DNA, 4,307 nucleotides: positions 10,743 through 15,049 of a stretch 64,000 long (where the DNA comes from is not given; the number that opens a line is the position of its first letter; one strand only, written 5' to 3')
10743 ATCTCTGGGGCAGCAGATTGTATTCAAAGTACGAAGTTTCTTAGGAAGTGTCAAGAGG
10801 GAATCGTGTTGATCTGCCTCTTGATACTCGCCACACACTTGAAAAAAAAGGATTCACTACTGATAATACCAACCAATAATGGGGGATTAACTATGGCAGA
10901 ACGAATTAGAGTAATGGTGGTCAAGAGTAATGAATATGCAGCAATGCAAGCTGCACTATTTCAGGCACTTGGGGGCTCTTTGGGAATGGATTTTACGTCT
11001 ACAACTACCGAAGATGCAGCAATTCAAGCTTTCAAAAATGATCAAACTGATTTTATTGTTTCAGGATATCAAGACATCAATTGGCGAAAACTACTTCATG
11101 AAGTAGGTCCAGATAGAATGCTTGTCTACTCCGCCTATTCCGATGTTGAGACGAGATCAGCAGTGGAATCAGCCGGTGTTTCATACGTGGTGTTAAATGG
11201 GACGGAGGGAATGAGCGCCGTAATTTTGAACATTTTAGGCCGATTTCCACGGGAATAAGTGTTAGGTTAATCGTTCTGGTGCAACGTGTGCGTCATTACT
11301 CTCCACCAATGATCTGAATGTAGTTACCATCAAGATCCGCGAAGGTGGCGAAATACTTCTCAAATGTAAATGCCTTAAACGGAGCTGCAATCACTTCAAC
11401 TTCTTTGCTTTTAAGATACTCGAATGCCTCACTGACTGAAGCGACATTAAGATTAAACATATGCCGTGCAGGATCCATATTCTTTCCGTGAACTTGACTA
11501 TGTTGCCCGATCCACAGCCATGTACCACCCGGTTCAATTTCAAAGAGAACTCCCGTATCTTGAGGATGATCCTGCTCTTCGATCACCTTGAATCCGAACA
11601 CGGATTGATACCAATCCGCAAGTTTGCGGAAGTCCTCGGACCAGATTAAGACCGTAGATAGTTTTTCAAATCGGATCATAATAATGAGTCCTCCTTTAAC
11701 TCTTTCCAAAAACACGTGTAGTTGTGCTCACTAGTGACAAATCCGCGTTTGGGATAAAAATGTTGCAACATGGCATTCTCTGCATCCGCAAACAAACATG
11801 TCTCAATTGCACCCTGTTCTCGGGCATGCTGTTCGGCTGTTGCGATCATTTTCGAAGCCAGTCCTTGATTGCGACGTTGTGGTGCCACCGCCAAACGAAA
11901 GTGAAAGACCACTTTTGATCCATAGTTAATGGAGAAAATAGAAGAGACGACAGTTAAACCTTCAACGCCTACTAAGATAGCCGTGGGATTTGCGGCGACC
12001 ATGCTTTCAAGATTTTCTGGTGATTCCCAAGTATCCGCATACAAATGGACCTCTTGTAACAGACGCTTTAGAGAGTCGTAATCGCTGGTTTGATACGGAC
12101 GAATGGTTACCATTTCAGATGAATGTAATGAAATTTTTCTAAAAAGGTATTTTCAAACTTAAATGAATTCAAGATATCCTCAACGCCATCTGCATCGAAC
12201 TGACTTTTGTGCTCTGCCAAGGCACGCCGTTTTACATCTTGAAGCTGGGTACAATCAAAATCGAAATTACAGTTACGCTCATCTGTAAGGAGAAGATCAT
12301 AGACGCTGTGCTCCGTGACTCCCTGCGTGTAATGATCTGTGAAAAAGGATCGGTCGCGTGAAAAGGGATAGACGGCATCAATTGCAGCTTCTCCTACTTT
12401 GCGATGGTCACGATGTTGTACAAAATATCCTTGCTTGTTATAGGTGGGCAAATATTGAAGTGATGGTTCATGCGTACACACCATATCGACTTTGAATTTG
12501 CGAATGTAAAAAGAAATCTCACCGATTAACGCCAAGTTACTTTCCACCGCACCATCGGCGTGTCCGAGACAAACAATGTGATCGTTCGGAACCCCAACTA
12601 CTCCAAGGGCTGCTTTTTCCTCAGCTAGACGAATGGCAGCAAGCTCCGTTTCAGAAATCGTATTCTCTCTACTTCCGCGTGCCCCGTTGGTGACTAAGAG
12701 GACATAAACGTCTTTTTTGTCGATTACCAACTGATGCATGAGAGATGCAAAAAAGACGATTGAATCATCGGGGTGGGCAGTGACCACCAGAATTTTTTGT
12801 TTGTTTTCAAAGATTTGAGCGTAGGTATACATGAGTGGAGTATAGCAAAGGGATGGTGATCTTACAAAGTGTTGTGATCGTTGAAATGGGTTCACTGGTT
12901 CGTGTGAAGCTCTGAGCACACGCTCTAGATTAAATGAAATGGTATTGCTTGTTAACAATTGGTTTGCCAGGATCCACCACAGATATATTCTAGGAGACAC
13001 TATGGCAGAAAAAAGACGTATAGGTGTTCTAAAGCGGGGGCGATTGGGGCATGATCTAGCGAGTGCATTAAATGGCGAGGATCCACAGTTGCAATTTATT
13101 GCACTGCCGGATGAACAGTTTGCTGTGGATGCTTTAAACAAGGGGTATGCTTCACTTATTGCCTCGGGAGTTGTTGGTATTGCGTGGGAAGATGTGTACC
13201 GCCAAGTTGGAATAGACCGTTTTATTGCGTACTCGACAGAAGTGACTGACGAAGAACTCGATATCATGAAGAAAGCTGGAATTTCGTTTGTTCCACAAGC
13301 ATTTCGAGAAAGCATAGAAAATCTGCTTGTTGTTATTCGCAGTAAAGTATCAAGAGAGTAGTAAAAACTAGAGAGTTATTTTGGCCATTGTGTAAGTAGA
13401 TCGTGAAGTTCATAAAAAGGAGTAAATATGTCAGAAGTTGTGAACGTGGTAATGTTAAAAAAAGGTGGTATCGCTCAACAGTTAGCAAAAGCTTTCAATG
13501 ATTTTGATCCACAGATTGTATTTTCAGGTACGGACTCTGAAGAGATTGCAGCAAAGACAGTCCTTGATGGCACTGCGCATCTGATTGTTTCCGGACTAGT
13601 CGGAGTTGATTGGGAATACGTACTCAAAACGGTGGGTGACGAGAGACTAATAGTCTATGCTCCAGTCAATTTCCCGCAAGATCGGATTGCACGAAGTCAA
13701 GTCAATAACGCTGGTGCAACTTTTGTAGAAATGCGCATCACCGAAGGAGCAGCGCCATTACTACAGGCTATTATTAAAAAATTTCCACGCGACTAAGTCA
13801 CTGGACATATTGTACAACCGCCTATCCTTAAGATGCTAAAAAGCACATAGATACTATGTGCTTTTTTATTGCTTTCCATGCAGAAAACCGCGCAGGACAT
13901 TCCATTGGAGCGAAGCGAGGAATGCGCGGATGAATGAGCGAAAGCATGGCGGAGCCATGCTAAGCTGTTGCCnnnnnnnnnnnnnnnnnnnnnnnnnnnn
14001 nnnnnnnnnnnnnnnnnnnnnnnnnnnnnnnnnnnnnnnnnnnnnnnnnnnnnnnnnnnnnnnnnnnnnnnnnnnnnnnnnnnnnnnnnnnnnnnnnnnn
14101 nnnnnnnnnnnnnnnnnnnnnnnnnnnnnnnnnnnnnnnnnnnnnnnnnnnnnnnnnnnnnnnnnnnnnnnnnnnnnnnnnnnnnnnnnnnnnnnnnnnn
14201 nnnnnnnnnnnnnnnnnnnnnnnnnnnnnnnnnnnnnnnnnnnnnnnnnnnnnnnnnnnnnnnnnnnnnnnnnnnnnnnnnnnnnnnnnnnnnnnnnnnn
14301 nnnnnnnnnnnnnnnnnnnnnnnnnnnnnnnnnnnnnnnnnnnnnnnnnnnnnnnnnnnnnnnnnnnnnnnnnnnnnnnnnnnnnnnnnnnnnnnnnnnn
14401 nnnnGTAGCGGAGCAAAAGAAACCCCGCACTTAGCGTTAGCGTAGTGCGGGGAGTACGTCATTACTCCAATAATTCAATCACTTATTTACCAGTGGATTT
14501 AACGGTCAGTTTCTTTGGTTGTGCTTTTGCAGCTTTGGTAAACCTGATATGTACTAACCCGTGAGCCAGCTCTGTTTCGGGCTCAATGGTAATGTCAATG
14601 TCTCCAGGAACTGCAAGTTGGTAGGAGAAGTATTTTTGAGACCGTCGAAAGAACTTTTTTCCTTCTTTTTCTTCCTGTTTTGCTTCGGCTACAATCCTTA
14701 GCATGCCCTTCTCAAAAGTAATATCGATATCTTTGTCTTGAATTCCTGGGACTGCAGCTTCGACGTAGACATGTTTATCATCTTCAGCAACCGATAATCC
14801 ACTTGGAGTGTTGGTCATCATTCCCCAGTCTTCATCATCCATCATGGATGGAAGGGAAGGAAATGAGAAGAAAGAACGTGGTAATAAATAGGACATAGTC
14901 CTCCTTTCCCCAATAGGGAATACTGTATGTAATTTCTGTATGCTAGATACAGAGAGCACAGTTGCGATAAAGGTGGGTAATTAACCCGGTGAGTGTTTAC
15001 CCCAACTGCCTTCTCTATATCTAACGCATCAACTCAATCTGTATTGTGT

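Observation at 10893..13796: Three paralogous stand-alone aspartate-less receiver (pseudo-REC) proteins flanking a detox-like operon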

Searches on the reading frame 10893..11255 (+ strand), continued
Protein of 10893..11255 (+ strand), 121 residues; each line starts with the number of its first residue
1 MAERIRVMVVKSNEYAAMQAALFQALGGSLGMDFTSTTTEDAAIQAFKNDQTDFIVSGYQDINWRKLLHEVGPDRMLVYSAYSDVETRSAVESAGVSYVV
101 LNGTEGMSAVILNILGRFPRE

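Call 61: search_protein_families(library=pfam, alignment_id=A3, max_evalue=10)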
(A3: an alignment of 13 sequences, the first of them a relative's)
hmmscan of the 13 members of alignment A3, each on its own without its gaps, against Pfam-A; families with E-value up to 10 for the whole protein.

A. member 1, P0002 (122 aa): 0 families

B. families by the number of members that match (of 13 scanned): 8 families
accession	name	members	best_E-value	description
PF12974.12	Phosphonate-bd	1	0.037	ABC transporter, phosphonate, periplasmic substrate-binding protein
PF13416.11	SBP_bac_8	1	0.038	Bacterial extracellular solute-binding protein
PF09707.15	Cas_Cas2CT1978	1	0.059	CRISPR-associated protein (Cas_Cas2CT1978)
PF12710.13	HAD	1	0.062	haloacid dehalogenase-like hydrolase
PF20425.4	Neurobeachin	1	0.068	Neurobeachin alpha solenoid region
PF18903.5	DUF5659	1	0.076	Domain of unknown function (DUF5659)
PF13669.12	Glyoxalase_4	1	0.18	Glyoxalase/Bleomycin resistance protein/Dioxygenase superfamily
PF13704.12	Glyco_tranf_2_4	1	0.23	Glycosyl transferase family 2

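Call 62: search_solved_structures(query=A3, max_evalue=10, show_alignments=2)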
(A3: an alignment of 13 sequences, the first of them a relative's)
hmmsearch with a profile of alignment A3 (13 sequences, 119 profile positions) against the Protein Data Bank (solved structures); distinct sequences matched with E-value up to 10: 8.
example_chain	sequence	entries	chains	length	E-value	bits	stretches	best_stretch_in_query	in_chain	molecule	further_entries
6vja_C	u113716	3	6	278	0.6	13.4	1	51-102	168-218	B-lymphocyte antigen CD20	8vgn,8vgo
2l82_A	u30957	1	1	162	0.7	13.2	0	66-115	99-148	DESIGNED PROTEIN OR32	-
8bf9_B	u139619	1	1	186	0.81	13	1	53-79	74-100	Translocon-associated protein subunit beta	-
8b5l_v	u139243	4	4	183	0.81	13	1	53-79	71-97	Translocon-associated protein subunit beta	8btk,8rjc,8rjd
8b6l_F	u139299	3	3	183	0.84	12.9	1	53-79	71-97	Translocon-associated protein subunit beta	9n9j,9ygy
9ilw_A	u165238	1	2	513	1.4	12.2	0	25-58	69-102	Acid-sensing system histidine kinase EvgS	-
2djw_A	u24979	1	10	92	1.5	12.1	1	64-109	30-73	probable transcriptional regulator, AsnC family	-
9e2b_A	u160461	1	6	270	1.8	11.9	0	9-55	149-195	ABC-type transporter, periplasmic subunit family 3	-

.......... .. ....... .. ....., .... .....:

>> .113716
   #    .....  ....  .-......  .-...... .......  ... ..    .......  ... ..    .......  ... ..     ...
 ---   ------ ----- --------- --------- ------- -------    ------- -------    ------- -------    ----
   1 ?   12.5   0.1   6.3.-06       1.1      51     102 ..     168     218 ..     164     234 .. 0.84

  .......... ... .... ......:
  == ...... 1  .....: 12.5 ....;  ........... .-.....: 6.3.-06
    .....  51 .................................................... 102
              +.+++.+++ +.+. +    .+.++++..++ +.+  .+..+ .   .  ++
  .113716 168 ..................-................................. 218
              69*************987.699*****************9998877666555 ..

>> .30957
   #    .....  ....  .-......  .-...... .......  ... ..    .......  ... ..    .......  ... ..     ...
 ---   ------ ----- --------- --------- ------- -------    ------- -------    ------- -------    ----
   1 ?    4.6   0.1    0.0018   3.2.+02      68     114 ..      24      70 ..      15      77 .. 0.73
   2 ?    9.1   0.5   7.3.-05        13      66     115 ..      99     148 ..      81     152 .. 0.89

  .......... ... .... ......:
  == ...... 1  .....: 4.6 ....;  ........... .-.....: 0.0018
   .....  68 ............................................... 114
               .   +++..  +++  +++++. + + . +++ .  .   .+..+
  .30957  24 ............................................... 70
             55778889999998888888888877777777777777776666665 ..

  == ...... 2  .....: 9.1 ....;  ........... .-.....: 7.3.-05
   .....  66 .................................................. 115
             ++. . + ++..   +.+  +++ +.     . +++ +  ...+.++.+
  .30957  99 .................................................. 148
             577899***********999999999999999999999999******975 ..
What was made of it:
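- Closest known: Aspartate-less receiver and pseudo-receiver domains. Different: No sequence relationship to any of these proteins was detected (call 62).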

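Call 70: predict_structure(alignment_id=A7)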
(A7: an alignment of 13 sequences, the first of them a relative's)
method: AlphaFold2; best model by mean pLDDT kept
length: 121 residues; sequences in the alignment: 13
mean_pLDDT: 93.3   pTM: 0.86
mean pLDDT of the five models: 93.3, 92.1, 91.7, 91.6, 91.5
residues with pLDDT >= 90: 100; 70-90: 18; 50-70: 3; < 50: 0
segments of 3 or more residues with pLDDT < 50: none
pLDDT, mean of each block of 10 residues (from residue 1): 88 91 94 97 98 95 96 96 90 96 92 90 62
secondary structure, 60 per line:
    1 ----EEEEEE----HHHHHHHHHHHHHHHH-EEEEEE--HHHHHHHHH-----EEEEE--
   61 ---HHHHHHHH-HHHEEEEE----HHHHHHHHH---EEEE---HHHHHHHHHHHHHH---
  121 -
elements in order: E5-10 H15-30 E32-37 H40-48 E54-58 H64-71 E76-80 H85-93 E97-100 H104-117
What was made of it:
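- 10893..11258 (+): Paralog 1 (121 aa), a stand-alone pseudo-receiver of the K/SG/W family. The AF2 model has pLDDT 93.3 and a (beta-alpha)5 fold (call 70).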

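Call 97: search_protein_families(library=padloc, proteins=[window:10893-11255:+], max_evalue=0.01)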
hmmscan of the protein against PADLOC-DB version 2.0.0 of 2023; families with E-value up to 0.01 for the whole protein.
window:10893-11255:+ (121 aa): 0 families

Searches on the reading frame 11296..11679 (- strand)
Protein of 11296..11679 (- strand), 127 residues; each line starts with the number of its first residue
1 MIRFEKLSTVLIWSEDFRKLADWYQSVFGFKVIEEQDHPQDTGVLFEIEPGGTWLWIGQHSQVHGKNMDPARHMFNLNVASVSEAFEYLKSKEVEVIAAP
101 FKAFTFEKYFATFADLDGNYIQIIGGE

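Call 52: search_protein_families(library=pfam, proteins=[window:11296-11679:-], max_evalue=0.001)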
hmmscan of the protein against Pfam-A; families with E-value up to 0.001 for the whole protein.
window:11296-11679:- (127 aa): 1 family
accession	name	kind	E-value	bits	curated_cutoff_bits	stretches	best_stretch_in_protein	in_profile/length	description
PF00903.31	Glyoxalase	-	2.4e-14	54.2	20.6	1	7-123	2-121/121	Glyoxalase/Bleomycin resistance protein/Dioxygenase superfamily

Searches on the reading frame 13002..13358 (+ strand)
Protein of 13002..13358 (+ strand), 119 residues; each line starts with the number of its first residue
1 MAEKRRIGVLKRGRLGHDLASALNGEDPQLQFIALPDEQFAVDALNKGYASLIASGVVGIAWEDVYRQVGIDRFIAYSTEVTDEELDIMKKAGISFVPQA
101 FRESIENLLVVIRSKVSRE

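Call 4: search_protein_families(library=pfam, proteins=[window:13002-13358:+], max_evalue=10)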
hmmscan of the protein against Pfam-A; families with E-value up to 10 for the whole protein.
window:13002-13358:+ (119 aa): 0 families

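Call 5: search_protein_families(library=ncbifam, proteins=[window:13002-13358:+], max_evalue=10)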
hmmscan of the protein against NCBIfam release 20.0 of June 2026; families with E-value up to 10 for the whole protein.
window:13002-13358:+ (119 aa): 0 families

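Call 43: find_related_loci(query=A4, collection=genome_contigs, flank=8000)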
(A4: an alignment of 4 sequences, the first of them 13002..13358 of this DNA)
Query A4 (119 aa) in genome_contigs; peptide patterns used: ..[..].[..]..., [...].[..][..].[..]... (x = any residue, [..] = any of these).
85 stretches matched a pattern; 1 encode a relative of the query (tblastn E <= 1e-3); 1 distinct loci.
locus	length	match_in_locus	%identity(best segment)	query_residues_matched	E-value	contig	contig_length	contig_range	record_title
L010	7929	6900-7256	77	1-119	3e-60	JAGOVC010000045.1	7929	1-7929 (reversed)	Candidatus Woesebacteria bacterium isolate Gw_Eff_bin_538 Gw_Eff_26285_length_7929_cov_4.444373, whole genome shotgun se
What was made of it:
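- Tried and rejected: Patterns from the P2 clade found only the already known Woesebacteria contig in the GTDB representatives (call 43).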

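Call 89: find_related_loci(query=A4, collection=metagenome_contigs, flank=6000)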
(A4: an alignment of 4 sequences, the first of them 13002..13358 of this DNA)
Query A4 (119 aa) in metagenome_contigs; peptide patterns used: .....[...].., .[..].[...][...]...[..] (x = any residue, [..] = any of these).
488 stretches matched a pattern; 1 encode a relative of the query (tblastn E <= 1e-3); 1 distinct loci.
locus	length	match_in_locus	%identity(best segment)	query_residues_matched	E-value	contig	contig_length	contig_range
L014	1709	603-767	35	1-53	3e-7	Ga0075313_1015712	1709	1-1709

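Call 97: search_protein_families(library=padloc, proteins=[window:13002-13358:+], max_evalue=0.01)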
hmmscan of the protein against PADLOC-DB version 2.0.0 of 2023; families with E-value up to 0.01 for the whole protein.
window:13002-13358:+ (119 aa): 0 families

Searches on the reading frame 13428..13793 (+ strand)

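Call 4: search_protein_families(library=pfam, proteins=[window:13428-13793:+], max_evalue=10)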
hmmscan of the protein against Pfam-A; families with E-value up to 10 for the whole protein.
window:13428-13793:+ (122 aa): 0 families

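Call 5: search_protein_families(library=ncbifam, proteins=[window:13428-13793:+], max_evalue=10)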
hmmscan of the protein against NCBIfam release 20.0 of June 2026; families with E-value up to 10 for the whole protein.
window:13428-13793:+ (122 aa): 2 families
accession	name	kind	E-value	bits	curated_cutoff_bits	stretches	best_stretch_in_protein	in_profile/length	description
NF004650.0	PRK05994.1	equivalog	0.067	12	667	1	12-54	112-154/427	O-acetylhomoserine aminocarboxypropyltransferase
NF007035.0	PRK09496.2-2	equivalog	0.18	10.6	521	1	8-76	274-345/455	Trk system potassium transporter TrkA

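Call 97: search_protein_families(library=padloc, proteins=[window:13428-13793:+], max_evalue=0.01)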
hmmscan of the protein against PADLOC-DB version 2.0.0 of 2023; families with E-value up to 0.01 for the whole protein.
window:13428-13793:+ (122 aa): 0 families

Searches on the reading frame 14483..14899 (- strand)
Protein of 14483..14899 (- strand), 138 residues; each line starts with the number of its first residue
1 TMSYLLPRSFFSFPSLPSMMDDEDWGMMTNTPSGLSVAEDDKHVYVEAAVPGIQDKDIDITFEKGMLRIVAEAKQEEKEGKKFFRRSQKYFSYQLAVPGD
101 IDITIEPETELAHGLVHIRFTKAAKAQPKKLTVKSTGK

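Call 52: search_protein_families(library=pfam, proteins=[window:14483-14899:-], max_evalue=0.001)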
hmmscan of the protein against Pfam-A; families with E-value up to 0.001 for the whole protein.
window:14483-14899:- (138 aa): 1 family
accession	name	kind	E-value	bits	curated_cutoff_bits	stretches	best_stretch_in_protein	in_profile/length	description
PF00011.27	HSP20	-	1.3e-10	41.7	20.8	1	38-130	3-98/102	Hsp20/alpha crystallin family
